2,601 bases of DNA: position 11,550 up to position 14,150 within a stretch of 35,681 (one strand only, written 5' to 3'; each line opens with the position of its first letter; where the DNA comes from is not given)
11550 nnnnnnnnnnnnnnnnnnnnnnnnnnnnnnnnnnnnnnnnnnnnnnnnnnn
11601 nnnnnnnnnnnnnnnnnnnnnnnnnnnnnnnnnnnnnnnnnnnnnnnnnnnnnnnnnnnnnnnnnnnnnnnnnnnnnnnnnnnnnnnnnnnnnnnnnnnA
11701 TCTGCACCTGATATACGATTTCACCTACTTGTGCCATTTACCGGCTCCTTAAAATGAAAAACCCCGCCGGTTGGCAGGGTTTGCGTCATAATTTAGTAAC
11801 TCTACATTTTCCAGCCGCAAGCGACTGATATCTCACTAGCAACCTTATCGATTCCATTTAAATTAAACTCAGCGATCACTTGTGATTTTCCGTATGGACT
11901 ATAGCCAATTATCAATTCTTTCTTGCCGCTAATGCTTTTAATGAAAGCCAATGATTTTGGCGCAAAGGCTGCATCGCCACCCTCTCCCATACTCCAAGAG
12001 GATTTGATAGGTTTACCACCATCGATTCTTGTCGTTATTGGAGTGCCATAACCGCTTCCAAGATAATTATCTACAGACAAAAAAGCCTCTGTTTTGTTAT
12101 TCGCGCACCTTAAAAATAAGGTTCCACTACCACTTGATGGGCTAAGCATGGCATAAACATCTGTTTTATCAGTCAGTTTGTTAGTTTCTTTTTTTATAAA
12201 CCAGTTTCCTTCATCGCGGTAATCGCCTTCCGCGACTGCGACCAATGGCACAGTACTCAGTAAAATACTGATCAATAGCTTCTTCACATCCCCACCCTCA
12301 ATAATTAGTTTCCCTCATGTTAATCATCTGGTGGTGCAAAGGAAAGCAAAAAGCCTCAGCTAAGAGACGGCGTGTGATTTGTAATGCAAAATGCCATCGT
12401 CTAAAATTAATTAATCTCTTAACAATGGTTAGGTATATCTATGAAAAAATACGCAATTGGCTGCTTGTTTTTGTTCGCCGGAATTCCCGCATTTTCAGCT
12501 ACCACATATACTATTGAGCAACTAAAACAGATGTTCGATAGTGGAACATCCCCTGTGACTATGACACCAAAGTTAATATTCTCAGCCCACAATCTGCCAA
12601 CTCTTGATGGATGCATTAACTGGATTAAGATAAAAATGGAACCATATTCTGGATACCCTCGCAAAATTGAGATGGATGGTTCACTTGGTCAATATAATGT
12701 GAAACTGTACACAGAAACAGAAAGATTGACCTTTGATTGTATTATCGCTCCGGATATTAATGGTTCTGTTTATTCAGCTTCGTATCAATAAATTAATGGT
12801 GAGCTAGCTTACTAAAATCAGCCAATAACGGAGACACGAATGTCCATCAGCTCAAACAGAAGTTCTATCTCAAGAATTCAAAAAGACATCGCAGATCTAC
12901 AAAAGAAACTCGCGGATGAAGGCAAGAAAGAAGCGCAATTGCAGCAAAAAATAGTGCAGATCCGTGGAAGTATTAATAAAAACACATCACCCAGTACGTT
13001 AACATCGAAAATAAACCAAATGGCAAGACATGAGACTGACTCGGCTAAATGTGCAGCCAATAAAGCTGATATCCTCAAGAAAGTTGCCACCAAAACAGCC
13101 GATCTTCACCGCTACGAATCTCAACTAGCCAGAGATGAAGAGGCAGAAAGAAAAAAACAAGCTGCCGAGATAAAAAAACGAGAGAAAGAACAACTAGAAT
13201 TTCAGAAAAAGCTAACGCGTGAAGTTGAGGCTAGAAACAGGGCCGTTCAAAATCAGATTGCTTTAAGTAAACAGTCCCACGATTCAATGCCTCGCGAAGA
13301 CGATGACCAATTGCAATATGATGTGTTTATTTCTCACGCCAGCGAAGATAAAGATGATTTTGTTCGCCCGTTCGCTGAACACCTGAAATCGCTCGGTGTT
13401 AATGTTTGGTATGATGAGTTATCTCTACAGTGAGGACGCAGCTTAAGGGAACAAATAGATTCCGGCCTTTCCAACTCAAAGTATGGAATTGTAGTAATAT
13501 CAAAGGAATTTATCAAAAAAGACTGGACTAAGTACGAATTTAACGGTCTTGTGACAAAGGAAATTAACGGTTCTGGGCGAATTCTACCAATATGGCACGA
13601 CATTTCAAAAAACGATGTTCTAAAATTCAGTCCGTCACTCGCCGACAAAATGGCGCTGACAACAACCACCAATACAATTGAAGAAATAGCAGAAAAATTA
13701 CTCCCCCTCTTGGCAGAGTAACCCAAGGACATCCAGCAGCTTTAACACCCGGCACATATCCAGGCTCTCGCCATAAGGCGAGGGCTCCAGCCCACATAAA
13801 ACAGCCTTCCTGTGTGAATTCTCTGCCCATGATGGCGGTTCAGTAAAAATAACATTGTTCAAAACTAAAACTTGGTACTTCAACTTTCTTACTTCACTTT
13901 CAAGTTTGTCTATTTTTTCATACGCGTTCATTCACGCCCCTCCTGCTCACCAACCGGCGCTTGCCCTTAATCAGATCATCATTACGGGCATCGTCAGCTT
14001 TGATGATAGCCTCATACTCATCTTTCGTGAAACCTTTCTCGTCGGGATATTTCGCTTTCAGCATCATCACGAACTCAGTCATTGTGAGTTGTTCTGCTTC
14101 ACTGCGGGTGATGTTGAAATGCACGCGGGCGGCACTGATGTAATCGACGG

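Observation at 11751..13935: Cargo island inside the tail operon: two secreted proteins plus a coiled-coil TIR-domain gene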

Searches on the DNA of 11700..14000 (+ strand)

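Call 7: search_dna_similar(query=window:11700-14000:+, collection=ecoli_genomes, mode=near, max_rows=30)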
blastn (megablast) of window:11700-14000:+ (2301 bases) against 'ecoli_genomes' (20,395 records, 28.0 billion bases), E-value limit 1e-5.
No match.

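Call 8: search_dna_similar(query=window:11700-14000:+, collection=phages, mode=near, max_rows=30)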
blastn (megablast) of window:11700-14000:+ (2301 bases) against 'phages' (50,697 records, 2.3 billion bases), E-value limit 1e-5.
Records with a match: 1; places in all: 1; records where one place covers at least 80% of the query: 0.
Best place of each record, by identity: 95-99% 1.
By first word of the organism name: Morganella 1.
By host as written in the record: Morganella morganii IME1369 1.
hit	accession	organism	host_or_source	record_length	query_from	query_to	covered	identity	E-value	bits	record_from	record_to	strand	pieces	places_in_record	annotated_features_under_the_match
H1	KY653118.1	Morganella phage IME1369_01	Morganella morganii IME1369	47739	1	2293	5%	95.7%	6e-19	188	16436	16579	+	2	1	hypothetical protein | tail length tape-measure protein 1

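Call 9: get_annotated_region(hit=H1, flank=6000)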
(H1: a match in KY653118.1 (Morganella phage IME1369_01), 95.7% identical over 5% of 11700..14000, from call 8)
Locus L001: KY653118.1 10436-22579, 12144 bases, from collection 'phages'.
description: Morganella phage IME1369_01, complete genome.
organism: Morganella phage IME1369_01 (NCBI taxid 1965532)
taxonomy: Viruses; Duplodnaviria; Heunggongvirae; Uroviricota; Caudoviricetes
host: Morganella morganii IME1369; source: -; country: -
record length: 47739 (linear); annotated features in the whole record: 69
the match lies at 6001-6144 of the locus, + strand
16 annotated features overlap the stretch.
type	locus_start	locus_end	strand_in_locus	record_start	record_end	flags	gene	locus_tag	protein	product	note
CDS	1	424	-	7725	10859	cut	-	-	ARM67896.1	tail fiber protein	-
CDS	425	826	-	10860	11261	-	-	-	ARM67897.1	tail assembly protein I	-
CDS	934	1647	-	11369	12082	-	-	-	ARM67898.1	tail assembly protein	-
CDS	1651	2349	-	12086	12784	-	-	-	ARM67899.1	minor tail protein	-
CDS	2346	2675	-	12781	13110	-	-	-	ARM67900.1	minor tail protein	-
CDS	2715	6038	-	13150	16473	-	-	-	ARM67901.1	tail length tape-measure protein 1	-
CDS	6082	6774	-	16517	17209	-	-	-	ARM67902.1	hypothetical protein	-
CDS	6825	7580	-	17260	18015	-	-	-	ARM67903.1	tail assembly protein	-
CDS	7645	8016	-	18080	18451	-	-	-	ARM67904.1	hypothetical protein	-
CDS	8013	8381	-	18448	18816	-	-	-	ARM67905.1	hypothetical protein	-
CDS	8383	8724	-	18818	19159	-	-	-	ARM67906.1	hypothetical protein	-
CDS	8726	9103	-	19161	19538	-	-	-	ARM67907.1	hypothetical protein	-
CDS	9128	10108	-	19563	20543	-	-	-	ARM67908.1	hypothetical protein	-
CDS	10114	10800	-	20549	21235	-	-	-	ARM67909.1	hypothetical protein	-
CDS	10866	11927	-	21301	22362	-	-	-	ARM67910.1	hypothetical protein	-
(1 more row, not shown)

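Call 62: search_dna_similar(query=window:12840-13724:+, collection=ecoli_genomes, mode=distant, max_rows=12, rows=spread)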
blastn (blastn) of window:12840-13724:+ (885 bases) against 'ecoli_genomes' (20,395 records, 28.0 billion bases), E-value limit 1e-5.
Records with a match: 10; places in all: 10; records where one place covers at least 80% of the query: 0.
Genomes with a match: 10 of 5426; with a place that covers at least 80% of the query: 0. Places per genome that has any: lowest 1, median 1, highest 1. On chromosomes: 10 places; on plasmids: 0.
Best place of each record, by identity: 60-80% 10.
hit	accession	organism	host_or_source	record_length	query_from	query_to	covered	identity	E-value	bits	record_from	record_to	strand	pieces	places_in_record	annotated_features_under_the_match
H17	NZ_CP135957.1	Escherichia coli strain MS1657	Gallus gallus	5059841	476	882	46%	65.9%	6e-16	96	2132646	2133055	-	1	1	toll/interleukin-1 receptor domain-containing protein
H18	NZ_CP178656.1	Escherichia coli strain VTB96929v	Chicken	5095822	476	882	46%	65.9%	6e-16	96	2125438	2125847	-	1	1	toll/interleukin-1 receptor domain-containing protein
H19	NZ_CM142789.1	Escherichia coli strain GPEC1186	chicken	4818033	476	882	46%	65.9%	6e-16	96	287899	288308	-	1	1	toll/interleukin-1 receptor domain-containing protein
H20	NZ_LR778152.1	Escherichia coli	water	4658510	476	882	46%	65.9%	6e-16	96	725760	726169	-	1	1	TIR domain-containing protein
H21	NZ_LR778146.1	Escherichia coli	soil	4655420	476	882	46%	65.9%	6e-16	96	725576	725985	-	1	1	TIR domain-containing protein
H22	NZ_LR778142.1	Escherichia coli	soil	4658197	476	882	46%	65.9%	6e-16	96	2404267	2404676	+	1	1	TIR domain-containing protein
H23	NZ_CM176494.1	Escherichia coli strain Eco_24-2013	canine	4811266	478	855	43%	67.6%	1e-23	121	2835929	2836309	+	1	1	toll/interleukin-1 receptor domain-containing protein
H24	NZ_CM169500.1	Escherichia coli strain EC01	Homo sapiens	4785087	478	855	43%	67.6%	1e-23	121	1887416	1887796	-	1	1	toll/interleukin-1 receptor domain-containing protein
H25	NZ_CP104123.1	Escherichia coli strain USDA-ARS-USMARC-49610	Bos taurus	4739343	478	855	43%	66.1%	2e-15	94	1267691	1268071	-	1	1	TIR domain-containing protein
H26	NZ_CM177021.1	Escherichia coli strain RMDEC332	Homo sapiens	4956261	478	708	26%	68.8%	2e-15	93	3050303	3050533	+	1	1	toll/interleukin-1 receptor domain-containing protein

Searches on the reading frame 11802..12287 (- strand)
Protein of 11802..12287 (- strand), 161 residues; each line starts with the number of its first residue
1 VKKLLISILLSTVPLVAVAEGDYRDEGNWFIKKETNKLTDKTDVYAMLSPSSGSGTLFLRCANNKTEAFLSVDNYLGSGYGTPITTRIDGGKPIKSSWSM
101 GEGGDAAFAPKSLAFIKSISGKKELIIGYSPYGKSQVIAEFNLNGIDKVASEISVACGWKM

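Call 5: search_protein_families(library=pfam, max_evalue=0.01, proteins=[window:11802-12287:-])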
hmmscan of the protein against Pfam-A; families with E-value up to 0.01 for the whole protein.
window:11802-12287:- (161 aa): 1 family
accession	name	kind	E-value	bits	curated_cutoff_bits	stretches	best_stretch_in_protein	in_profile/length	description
PF11319.13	VasI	-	0.0067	16.5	26.5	1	51-159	78-184/184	Type VI secretion system VasI, EvfG, VC_A0118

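Call 6: search_protein_families(library=padloc, max_evalue=0.01, proteins=[window:11802-12287:-])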
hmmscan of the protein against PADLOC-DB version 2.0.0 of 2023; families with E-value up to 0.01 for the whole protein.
window:11802-12287:- (161 aa): 0 families

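Call 20: search_protein_families(library=phrogs, max_evalue=0.01, proteins=[window:11802-12287:-])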
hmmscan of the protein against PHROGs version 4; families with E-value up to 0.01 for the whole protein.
window:11802-12287:- (161 aa): 2 families
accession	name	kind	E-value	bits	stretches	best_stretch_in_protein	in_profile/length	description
phrog_1848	-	unknown function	1.6e-43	149.3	1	1-160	1-166/166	-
phrog_15576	-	unknown function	0.0051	17.5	1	20-48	57-85/188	-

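Call 21: search_protein_families(library=ncbifam, max_evalue=0.01, proteins=[window:11802-12287:-])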
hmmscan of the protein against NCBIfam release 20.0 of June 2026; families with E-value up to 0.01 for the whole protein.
window:11802-12287:- (161 aa): 0 families

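Call 56: find_homologous_proteins(query=window:11802-12287:-)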
Query window:11802-12287:- (161 aa): 17 proteins with E <= 0.001 among 162 candidates.
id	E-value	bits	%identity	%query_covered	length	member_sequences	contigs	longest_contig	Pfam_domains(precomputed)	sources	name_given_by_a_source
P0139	2.8e-99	347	98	100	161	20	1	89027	-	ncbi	-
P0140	4.1e-81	288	80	100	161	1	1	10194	-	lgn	-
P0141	3.1e-80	285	79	100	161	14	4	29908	-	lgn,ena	-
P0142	4.3e-78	279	75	100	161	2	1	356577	-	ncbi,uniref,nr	ncbi:hypothetical protein [Morganella psychrotolerans]|uniref:Uncharacterized protein n=1 Tax=Morgan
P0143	2.7e-61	224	62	100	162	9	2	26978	-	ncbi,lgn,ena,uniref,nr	ncbi:hypothetical protein [Klebsiella variicola]|uniref:hypothetical protein n=1 Tax=Klebsiella vari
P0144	3.7e-55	204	63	88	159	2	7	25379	-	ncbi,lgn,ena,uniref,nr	ncbi:TPA: hypothetical protein U2M28_003960 [Providencia stuartii]|uniref:hypothetical protein n=1 T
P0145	6.5e-53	197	60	88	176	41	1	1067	PF11319.14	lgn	-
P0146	2.5e-52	195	61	88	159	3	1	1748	PF11319.14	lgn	-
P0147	5.2e-51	191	58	96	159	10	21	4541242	PF11319.14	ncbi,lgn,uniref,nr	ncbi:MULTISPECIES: type VI secretion system-associated protein TagO [Providencia]|uniref:type VI sec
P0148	4.6e-48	181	55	98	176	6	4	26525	PF11319.14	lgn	-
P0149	2.6e-47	179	56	87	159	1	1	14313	-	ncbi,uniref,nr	ncbi:type VI secretion system-associated protein TagO [Xenorhabdus lircayensis]|uniref:Uncharacteriz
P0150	3.6e-44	168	50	100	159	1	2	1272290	-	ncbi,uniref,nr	ncbi:hypothetical protein [Xenorhabdus ehlersii]|uniref:Type VI secretion system (T6SS) VasI/EvfG fa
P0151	6.5e-39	151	49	99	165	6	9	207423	PF11319.14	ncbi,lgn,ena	-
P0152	6.1e-38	148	48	99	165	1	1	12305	PF11319.14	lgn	-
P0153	7.8e-36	141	45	99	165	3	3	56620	PF11319.14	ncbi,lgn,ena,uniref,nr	ncbi:type VI secretion protein [Enterobacter kobei]|uniref:type VI secretion system-associated prote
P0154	5.3e-34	135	43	99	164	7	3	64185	PF11319.14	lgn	-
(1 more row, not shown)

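Call 57: find_encoding_contigs(protein=P0139, flank=6000, max_places=8)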
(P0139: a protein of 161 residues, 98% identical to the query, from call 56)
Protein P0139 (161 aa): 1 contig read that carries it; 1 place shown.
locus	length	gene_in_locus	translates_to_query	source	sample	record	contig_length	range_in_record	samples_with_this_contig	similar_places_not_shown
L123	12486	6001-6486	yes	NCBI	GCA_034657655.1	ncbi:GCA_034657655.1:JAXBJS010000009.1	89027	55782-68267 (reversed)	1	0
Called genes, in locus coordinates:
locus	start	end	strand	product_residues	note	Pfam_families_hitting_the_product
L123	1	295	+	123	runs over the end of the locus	PF24085:DUF7370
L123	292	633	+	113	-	-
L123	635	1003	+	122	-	-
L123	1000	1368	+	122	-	PF23842:Phage_tail_terminator_3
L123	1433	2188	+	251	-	PF02368:Big_2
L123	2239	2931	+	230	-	PF19759:DUF6246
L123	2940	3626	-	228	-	PF13643:DUF4145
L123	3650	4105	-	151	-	PF03869:Arc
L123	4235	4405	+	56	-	-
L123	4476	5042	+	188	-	PF02498:Bro-N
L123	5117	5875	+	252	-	PF02498:Bro-N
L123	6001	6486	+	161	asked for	-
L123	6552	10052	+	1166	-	PF20155:TMP_3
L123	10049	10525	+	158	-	-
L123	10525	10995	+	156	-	PF08875:DUF1833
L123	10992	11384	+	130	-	PF00877:NLPC_P60 (weak)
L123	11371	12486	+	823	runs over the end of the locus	-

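Call 70: search_solved_structures(query=window:11802-12287:-, max_evalue=1)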
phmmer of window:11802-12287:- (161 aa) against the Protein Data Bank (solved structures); distinct sequences matched with E-value up to 1: 1.
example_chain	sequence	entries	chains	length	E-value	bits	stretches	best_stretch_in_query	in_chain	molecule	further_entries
8air_A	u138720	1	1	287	0.97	12.5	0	75-109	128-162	RgCutII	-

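Call 80: predict_structure(alignment_id=A6)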
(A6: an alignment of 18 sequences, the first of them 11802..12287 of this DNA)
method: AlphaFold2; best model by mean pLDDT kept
length: 161 residues; sequences in the alignment: 18
mean_pLDDT: 87.9   pTM: 0.81
mean pLDDT of the five models: 87.9, 87.0, 87.0, 86.4, 86.1
residues with pLDDT >= 90: 119; 70-90: 20; 50-70: 4; < 50: 18
segments of 3 or more residues with pLDDT < 50: 1-4, 7-20
pLDDT, mean of each block of 10 residues (from residue 1): 45 43 87 90 96 98 95 88 96 96 93 97 98 95 98 94 78
secondary structure, 60 per line:
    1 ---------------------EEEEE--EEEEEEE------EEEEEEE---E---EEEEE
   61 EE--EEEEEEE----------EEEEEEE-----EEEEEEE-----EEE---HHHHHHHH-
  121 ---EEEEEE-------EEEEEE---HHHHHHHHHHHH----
elements in order: E22-26 E29-35 E42-48 E56-62 E65-71 E82-88 E94-100 E106-108 H112-119 E124-129 E137-142 H146-157

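Call 82: fold_search(model_id=the predicted structure, library=pdb)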
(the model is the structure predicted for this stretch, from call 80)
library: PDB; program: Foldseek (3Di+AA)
matches with E <= 10: 756; with E <= 0.001: 6
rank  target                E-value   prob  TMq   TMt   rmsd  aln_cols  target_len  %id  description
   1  3dtd_H                9.9e-06  1.00  0.57  0.62   4.7       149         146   13  Crystal structure of invasion associated protein b from bartonella henselae (released 2008-09-09)
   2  3dtd_B                1.4e-05  1.00  0.56  0.60   4.8       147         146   13  Crystal structure of invasion associated protein b from bartonella henselae (released 2008-09-09)
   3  3dtd_D                1.9e-05  1.00  0.58  0.63   4.6       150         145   13  Crystal structure of invasion associated protein b from bartonella henselae (released 2008-09-09)
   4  3dtd_E                2.5e-05  1.00  0.55  0.61   4.7       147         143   12  Crystal structure of invasion associated protein b from bartonella henselae (released 2008-09-09)
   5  3dtd_C                2.6e-05  1.00  0.56  0.61   4.7       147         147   13  Crystal structure of invasion associated protein b from bartonella henselae (released 2008-09-09)
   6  3dtd_A                8.1e-05  1.00  0.52  0.58   5.0       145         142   12  Crystal structure of invasion associated protein b from bartonella henselae (released 2008-09-09)
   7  6a6c                  4.4e-02  0.90  0.26  0.43   8.0        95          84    7  Crystal structure of carbohydrate-binding module family 56 beta-1,3-glucan binding domain (released 2019-07-03)
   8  6qbc_L                6.1e-02  0.63  0.30  0.24  18.9       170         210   14  structure of anti-Mcl1 Fab (released 2019-11-06)
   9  1ln1                  1.0e-01  0.15  0.18  0.15  17.8       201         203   15  Crystal Structure of Human Phosphatidylcholine Transfer Protein in Complex with Dilinoleoylphosphatidylcholine (released 2002-06-26)
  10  7x8t_B                1.2e-01  0.54  0.28  0.23  16.7       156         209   10  Frizzled 10 CRD in complex with hB9L9.3 Fab (released 2023-02-01)
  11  5t7a_B                1.6e-01  0.91  0.34  0.53   5.0        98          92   13  Crystal structure of Br derivative BhCBM56 (released 2017-08-23)
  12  9m0b_B                2.0e-01  0.30  0.22  0.06  15.2       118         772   10  Crystal structure of alpha-agarase AGA from Catenovulum maritimum (released 2026-03-04)
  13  7ryv_J                2.2e-01  0.44  0.29  0.23  16.7       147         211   13  Anti-HIV neutralizing antibody Ab1573 Fab isolated from sequentially immunized macaques (released 2022-01-19)
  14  5mes_L                2.8e-01  0.47  0.30  0.25  14.5       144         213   13  MCL1 FAB COMPLEX IN COMPLEX WITH COMPOUND 29 (released 2017-01-18)
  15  8p89_A                2.8e-01  0.38  0.29  0.24  16.6       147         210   14  X-ray structure of cardiotoxic light chain H3 in complex to neutralizing nanobody B5 (released 2024-01-31)
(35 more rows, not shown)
